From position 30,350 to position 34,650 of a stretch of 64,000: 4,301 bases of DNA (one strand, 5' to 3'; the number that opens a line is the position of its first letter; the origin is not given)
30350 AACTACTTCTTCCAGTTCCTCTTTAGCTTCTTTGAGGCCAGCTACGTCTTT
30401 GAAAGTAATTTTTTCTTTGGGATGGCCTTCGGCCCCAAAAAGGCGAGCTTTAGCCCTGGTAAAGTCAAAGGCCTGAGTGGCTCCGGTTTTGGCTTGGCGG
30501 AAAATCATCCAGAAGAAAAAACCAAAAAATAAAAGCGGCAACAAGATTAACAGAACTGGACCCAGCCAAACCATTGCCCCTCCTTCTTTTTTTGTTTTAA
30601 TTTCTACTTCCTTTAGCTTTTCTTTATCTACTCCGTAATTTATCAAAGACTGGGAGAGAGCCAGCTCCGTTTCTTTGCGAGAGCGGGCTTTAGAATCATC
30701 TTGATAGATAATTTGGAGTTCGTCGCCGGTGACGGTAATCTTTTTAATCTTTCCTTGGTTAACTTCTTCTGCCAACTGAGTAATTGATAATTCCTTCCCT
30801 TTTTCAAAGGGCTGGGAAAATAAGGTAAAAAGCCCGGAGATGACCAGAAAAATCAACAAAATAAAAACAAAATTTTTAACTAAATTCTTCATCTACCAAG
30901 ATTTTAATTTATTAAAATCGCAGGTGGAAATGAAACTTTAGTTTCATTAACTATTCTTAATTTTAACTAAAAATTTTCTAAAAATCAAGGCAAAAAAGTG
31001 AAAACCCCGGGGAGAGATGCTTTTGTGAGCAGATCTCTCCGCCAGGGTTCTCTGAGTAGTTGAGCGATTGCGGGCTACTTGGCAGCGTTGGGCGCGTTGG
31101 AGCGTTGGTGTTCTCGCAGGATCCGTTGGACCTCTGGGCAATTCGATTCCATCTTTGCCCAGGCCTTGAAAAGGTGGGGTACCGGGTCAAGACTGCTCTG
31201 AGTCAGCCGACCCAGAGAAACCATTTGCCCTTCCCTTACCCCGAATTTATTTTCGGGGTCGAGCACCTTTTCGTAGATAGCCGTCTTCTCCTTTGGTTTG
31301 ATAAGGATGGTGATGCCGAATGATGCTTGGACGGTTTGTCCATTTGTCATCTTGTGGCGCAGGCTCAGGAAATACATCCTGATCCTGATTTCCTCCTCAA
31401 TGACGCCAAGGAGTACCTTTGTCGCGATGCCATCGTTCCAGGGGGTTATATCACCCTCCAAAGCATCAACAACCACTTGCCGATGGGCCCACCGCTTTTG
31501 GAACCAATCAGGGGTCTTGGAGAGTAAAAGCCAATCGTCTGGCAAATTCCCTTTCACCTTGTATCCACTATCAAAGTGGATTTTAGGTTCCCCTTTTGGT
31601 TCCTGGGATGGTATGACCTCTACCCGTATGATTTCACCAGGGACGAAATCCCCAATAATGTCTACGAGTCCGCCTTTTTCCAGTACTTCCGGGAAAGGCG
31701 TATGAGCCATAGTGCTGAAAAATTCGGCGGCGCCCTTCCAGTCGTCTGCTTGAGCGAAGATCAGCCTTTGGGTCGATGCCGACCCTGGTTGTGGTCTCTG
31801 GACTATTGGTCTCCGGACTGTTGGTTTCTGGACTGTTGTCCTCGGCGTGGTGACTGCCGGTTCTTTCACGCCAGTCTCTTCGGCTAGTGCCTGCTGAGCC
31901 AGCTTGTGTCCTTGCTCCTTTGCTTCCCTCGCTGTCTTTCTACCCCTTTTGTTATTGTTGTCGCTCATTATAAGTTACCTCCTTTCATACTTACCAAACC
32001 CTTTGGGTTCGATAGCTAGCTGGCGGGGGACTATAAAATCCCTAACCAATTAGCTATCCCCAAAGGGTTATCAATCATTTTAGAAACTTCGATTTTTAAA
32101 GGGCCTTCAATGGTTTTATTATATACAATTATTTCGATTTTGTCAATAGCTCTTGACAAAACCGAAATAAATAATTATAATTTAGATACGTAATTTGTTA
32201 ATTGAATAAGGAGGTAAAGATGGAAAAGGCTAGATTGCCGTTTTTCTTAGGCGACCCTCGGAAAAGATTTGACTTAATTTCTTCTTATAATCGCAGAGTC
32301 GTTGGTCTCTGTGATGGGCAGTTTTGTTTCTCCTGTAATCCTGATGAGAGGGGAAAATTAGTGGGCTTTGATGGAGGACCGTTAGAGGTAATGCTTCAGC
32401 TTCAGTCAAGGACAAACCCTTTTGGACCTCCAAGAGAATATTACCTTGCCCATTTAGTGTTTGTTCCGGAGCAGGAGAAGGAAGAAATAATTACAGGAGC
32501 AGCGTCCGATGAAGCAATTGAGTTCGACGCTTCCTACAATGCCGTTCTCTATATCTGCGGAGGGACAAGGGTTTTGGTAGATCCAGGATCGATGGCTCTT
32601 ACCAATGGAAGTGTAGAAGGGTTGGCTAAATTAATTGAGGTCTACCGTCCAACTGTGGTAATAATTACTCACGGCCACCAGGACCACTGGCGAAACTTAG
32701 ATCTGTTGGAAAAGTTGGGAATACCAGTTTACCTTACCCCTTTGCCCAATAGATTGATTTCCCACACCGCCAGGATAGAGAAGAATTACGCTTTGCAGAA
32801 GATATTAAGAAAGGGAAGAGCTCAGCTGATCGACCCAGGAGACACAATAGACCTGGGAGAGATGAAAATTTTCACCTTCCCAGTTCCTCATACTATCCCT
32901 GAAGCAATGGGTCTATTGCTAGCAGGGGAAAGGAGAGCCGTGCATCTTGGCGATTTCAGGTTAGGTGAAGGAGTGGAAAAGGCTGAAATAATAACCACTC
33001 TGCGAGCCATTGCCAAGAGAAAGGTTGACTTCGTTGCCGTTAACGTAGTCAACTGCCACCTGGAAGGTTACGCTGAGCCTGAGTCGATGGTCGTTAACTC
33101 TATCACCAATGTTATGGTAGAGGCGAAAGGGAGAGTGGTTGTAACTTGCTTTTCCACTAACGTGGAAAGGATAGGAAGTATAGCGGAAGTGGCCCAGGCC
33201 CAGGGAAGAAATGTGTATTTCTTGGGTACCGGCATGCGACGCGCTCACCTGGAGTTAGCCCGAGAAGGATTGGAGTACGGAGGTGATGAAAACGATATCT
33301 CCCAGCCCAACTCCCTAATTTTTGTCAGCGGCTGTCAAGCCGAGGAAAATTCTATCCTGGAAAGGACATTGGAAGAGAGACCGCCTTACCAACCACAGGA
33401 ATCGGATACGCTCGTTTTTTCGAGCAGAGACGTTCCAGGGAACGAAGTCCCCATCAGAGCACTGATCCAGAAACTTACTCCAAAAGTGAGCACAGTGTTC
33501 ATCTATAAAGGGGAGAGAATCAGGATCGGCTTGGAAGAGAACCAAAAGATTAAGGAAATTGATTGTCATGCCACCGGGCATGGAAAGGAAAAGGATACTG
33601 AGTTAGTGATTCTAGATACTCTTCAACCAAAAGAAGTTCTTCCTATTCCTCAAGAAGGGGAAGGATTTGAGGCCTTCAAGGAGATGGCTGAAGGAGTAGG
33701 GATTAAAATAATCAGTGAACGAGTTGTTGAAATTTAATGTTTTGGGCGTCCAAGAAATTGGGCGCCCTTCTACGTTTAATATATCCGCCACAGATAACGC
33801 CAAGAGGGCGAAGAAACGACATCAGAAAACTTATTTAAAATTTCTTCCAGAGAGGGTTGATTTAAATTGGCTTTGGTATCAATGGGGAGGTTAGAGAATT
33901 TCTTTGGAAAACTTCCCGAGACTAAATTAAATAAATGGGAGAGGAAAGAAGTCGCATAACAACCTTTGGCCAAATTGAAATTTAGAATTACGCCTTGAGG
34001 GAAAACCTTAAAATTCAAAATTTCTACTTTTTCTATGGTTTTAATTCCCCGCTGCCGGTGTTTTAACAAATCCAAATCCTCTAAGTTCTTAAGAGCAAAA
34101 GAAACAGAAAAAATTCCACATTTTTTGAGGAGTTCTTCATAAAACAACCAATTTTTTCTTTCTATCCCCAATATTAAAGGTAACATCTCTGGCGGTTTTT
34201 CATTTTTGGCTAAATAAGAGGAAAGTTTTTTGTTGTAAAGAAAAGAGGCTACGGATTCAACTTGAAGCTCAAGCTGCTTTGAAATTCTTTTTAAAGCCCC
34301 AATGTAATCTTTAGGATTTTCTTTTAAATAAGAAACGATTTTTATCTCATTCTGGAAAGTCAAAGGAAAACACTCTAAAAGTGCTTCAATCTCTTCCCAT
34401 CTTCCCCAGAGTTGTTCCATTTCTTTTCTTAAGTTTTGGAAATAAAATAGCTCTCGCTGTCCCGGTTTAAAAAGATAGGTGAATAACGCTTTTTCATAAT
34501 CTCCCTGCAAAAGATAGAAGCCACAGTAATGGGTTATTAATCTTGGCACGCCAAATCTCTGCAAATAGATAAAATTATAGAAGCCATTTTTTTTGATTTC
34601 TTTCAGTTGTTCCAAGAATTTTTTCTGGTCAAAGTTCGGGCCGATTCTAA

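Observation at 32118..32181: Two perfect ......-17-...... promoters placed back to back on one palindrome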

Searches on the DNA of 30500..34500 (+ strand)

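Call 8: search_rna_families(source=window, start=30500, end=34500, threshold=evalue, max_evalue=1)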
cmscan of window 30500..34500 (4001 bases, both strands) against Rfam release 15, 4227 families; matches with E-value up to 1: 3.
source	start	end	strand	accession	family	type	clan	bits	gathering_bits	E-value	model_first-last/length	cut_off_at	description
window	32129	32174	-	RF03956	mir-737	Gene; miRNA;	-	24.9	60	0.89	1-63/63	no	mir-737 microRNA precursor family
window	31993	32070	-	RF00927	mir-582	Gene; miRNA;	-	23.6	84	0.24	1-83/83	no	mir-582 microRNA precursor family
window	32119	32180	+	RF03670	MIR3932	Gene; miRNA;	-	22.5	150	0.53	1-123/123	no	MIR3932 microRNA precursor family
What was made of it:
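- On Known RNA family (leader hairpin): Only chance microRNA-model matches with E > 0.2 in the window (call 8).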

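Call 40: search_rna_families(sources=[L012, L092, L096, L008, L009, L104, L007, L098, L100, L006, L093], threshold=evalue, max_evalue=5, show_alignments=3)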
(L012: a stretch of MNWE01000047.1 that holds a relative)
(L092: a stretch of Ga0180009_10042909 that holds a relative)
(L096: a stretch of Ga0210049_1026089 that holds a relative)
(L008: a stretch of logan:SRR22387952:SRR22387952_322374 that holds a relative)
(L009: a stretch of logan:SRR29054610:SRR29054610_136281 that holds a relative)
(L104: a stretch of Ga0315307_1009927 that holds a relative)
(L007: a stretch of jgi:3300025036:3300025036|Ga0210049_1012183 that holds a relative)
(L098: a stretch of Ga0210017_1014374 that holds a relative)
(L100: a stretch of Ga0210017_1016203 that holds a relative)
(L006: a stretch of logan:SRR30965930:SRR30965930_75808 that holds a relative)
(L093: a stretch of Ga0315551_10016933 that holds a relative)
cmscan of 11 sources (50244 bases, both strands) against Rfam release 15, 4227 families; matches with E-value up to 5: 14.
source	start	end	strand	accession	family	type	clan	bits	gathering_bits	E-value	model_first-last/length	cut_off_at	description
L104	319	438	-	RF02829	Scr4115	Gene; sRNA;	-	33.4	58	1.8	1-109/109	no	Streptomyces RNA 4115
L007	1786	1861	-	RF01859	Phe_leader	Cis-reg; leader;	-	28.4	55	1.1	1-125/125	no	Phenylalanine leader peptide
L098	3605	3696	-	RF01859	Phe_leader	Cis-reg; leader;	-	26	55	3.5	1-125/125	no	Phenylalanine leader peptide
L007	2743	2835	-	RF00611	SNORD111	Gene; snRNA; snoRNA; CD-box;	-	25.2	46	3.7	1-89/89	no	Small nucleolar RNA SNORD111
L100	2057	2115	-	RF03208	mir-1781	Gene; miRNA;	-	25.2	68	1.4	1-86/86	no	mir-1781 microRNA precursor family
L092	266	302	-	RF01360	CRISPR-DR47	Gene; CRISPR;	-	23.9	39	4.4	1-37/37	no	CRISPR RNA direct repeat element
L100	926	1050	-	RF02411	snoR138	Gene; snRNA; snoRNA; HACA-box;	-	23.4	44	2.5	1-154/154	no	Small nucleolar RNA snoR138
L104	320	354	+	RF02505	Atu_L6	Gene; sRNA;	-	22.9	100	0.55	79-113/124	no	Rhizobiales sRNA Atu_L6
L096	2501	2553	-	RF00584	SNORD105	Gene; snRNA; snoRNA; CD-box;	CL00075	22.4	45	2.8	1-87/87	no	Small nucleolar RNA SNORD105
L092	2000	2126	+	RF01408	sraL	Gene; sRNA;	-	22.3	39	0.7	1-142/142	no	sraL Hfq binding RNA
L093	1886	1988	-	RF02932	Betaproteobacteria-1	Gene; sRNA;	-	22.1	49.4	4.3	1-120/120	no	Betaproteobacteria-1 RNA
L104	201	358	+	RF00064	HgcG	Gene; snRNA; snoRNA; HACA-box;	-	21.1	77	0.07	1-276/276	no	HgcG RNA (Pab40)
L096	1932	2055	+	RF00516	ylbH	Cis-reg; leader;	-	20.9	50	3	1-122/122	no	ylbH leader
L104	39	355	+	RF02763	IsrM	Gene; sRNA;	-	19.6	376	0.19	1-329/329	no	IsrM sRNA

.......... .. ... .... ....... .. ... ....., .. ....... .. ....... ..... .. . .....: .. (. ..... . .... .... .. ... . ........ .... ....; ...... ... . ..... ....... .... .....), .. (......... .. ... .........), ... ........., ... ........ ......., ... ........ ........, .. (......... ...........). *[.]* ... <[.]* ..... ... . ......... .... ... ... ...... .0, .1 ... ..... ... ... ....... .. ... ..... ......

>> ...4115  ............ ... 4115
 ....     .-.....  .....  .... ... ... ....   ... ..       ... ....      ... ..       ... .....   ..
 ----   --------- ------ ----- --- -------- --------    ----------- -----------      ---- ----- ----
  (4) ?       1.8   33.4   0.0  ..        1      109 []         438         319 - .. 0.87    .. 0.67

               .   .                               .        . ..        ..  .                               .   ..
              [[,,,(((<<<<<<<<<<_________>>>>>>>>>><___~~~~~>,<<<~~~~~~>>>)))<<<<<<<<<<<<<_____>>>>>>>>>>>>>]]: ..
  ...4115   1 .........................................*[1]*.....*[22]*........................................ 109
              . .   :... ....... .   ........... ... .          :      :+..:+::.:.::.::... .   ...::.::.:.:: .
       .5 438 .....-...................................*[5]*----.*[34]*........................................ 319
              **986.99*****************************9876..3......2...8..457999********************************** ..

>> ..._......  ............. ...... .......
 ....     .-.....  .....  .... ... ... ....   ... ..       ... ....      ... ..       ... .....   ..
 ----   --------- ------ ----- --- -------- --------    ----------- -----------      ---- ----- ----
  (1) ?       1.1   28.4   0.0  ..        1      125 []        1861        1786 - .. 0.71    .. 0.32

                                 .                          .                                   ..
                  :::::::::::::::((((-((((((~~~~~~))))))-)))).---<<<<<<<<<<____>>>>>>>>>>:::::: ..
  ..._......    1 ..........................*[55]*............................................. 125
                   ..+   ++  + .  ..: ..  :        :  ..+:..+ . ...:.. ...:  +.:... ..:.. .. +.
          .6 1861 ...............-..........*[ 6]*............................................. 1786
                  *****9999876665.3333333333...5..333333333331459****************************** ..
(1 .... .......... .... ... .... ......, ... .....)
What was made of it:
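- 32000..32073 (-): Leader hairpin A: a long covarying stem-loop with no Rfam family. No Rfam match (calls 8, 40).
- On Known RNA family (leader hairpin): Nothing at the leaders of 11 orthologous loci (call 40).
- Closest known: Autoregulatory 5' leaders of ribonuclease and RNA-binding-protein genes. Different: No Rfam family matches (calls 8, 40).
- Tried and rejected: Searches of the window region and of 11 orthologous loci gave no family for the dyad or the leaders (calls 8, 40).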

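Call 60: build_rna_model(alignment_id=A5)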
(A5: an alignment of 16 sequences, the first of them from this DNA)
Model R1 built from alignment A5 (16 sequences, 101 columns); structure: RNAalifold consensus.
model positions 71; base pairs 17; branch points 0; effective number of sequences 8.71; information 0.793 bits per position. Calibrated on 0.2 Mb of random sequence (short: E-values are rough).
structure used (alignment columns):
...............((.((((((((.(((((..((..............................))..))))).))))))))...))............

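Call 62: search_with_rna_model(model_id=R1, sources=[window, L001, L003, L006, L007, L008, L009, L010, L011, L012, L092, L093, L094, L096, L097, L098, L099, L100, L102, L104, L106, L107, L108, L110], max_evalue=1)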
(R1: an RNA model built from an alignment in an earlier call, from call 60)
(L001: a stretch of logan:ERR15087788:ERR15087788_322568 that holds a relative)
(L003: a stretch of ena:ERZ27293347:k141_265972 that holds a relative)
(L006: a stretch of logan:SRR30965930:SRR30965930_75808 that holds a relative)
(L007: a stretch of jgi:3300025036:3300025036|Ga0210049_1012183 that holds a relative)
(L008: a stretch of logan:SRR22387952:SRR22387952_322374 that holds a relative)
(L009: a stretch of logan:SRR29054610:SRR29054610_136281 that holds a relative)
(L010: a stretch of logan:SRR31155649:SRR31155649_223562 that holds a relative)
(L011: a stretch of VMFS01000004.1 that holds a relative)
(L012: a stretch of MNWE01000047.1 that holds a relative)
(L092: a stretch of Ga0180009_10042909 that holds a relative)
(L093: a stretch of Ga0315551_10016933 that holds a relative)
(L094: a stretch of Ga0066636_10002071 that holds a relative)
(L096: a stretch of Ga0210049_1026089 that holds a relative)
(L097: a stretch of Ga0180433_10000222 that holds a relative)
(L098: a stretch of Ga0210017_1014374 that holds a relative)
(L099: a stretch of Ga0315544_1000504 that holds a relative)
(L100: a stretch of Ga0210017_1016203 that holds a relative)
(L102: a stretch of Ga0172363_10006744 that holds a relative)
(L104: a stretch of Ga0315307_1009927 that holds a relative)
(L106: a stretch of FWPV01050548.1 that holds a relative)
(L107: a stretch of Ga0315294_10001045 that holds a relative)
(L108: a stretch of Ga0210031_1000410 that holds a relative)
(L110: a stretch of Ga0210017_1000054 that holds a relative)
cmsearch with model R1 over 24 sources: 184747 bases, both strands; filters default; matches with E-value up to 1: 34.
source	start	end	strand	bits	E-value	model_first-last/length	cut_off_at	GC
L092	344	414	-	79.3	1.7e-20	1-71/71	no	0.37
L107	2275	2343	-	76.8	9.1e-20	1-71/71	no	0.41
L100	2054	2124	-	70.7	5.8e-18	1-71/71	no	0.45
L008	1066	1136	-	67.1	6.8e-17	1-71/71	no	0.41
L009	513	582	-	66.2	1.2e-16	1-71/71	no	0.33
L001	1785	1858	+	66.1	1.3e-16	1-71/71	no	0.43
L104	1052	1118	-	64.6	3.7e-16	1-71/71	no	0.36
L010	2087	2158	-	64.5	3.8e-16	1-71/71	no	0.36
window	32000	32073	-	63.7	6.6e-16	1-71/71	no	0.47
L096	1582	1654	-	63.3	8.5e-16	1-71/71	no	0.4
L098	1874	1946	-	61.8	2.5e-15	1-71/71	no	0.48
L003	5759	5829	-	59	1.6e-14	1-71/71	no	0.45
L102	2144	2206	-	55.1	2.3e-13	1-71/71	no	0.41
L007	92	151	-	54.8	2.7e-13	1-71/71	no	0.4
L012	2758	2818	-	51.3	3.1e-12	1-71/71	no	0.51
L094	903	963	-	51.3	3.1e-12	1-71/71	no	0.51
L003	5753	5823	+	45.9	1.1e-10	1-71/71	no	0.45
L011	2719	2807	-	45.3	1.8e-10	1-71/71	no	0.44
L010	2081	2152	+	44.6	2.8e-10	1-71/71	no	0.35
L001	1792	1864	-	40.8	3.7e-09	1-71/71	no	0.45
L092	342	408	+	38.2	2.1e-08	1-71/71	no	0.37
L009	507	576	+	38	2.6e-08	1-71/71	no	0.31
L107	2273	2337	+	37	5.1e-08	1-71/71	no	0.4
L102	2138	2200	+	34.9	2e-07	1-71/71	no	0.44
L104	1046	1112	+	34.8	2.1e-07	1-71/71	no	0.36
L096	1576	1648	+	34.5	2.7e-07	1-71/71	no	0.42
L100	2048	2118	+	28.5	1.6e-05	1-71/71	no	0.46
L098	1868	1940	+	27.8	2.5e-05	1-71/71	no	0.47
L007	86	145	+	23.9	0.00035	1-71/71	no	0.43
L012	2752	2812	+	21.6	0.0017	1-71/71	no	0.52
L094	897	957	+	21.6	0.0017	1-71/71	no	0.52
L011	2713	2800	+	21.3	0.0021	1-71/71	no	0.42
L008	1060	1130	+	19.6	0.0065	1-71/71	no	0.41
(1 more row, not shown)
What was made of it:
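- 32000..32073 (-): The covariance model hits once per locus, and the - strand scores 13-48 bits above the + strand (call 62).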
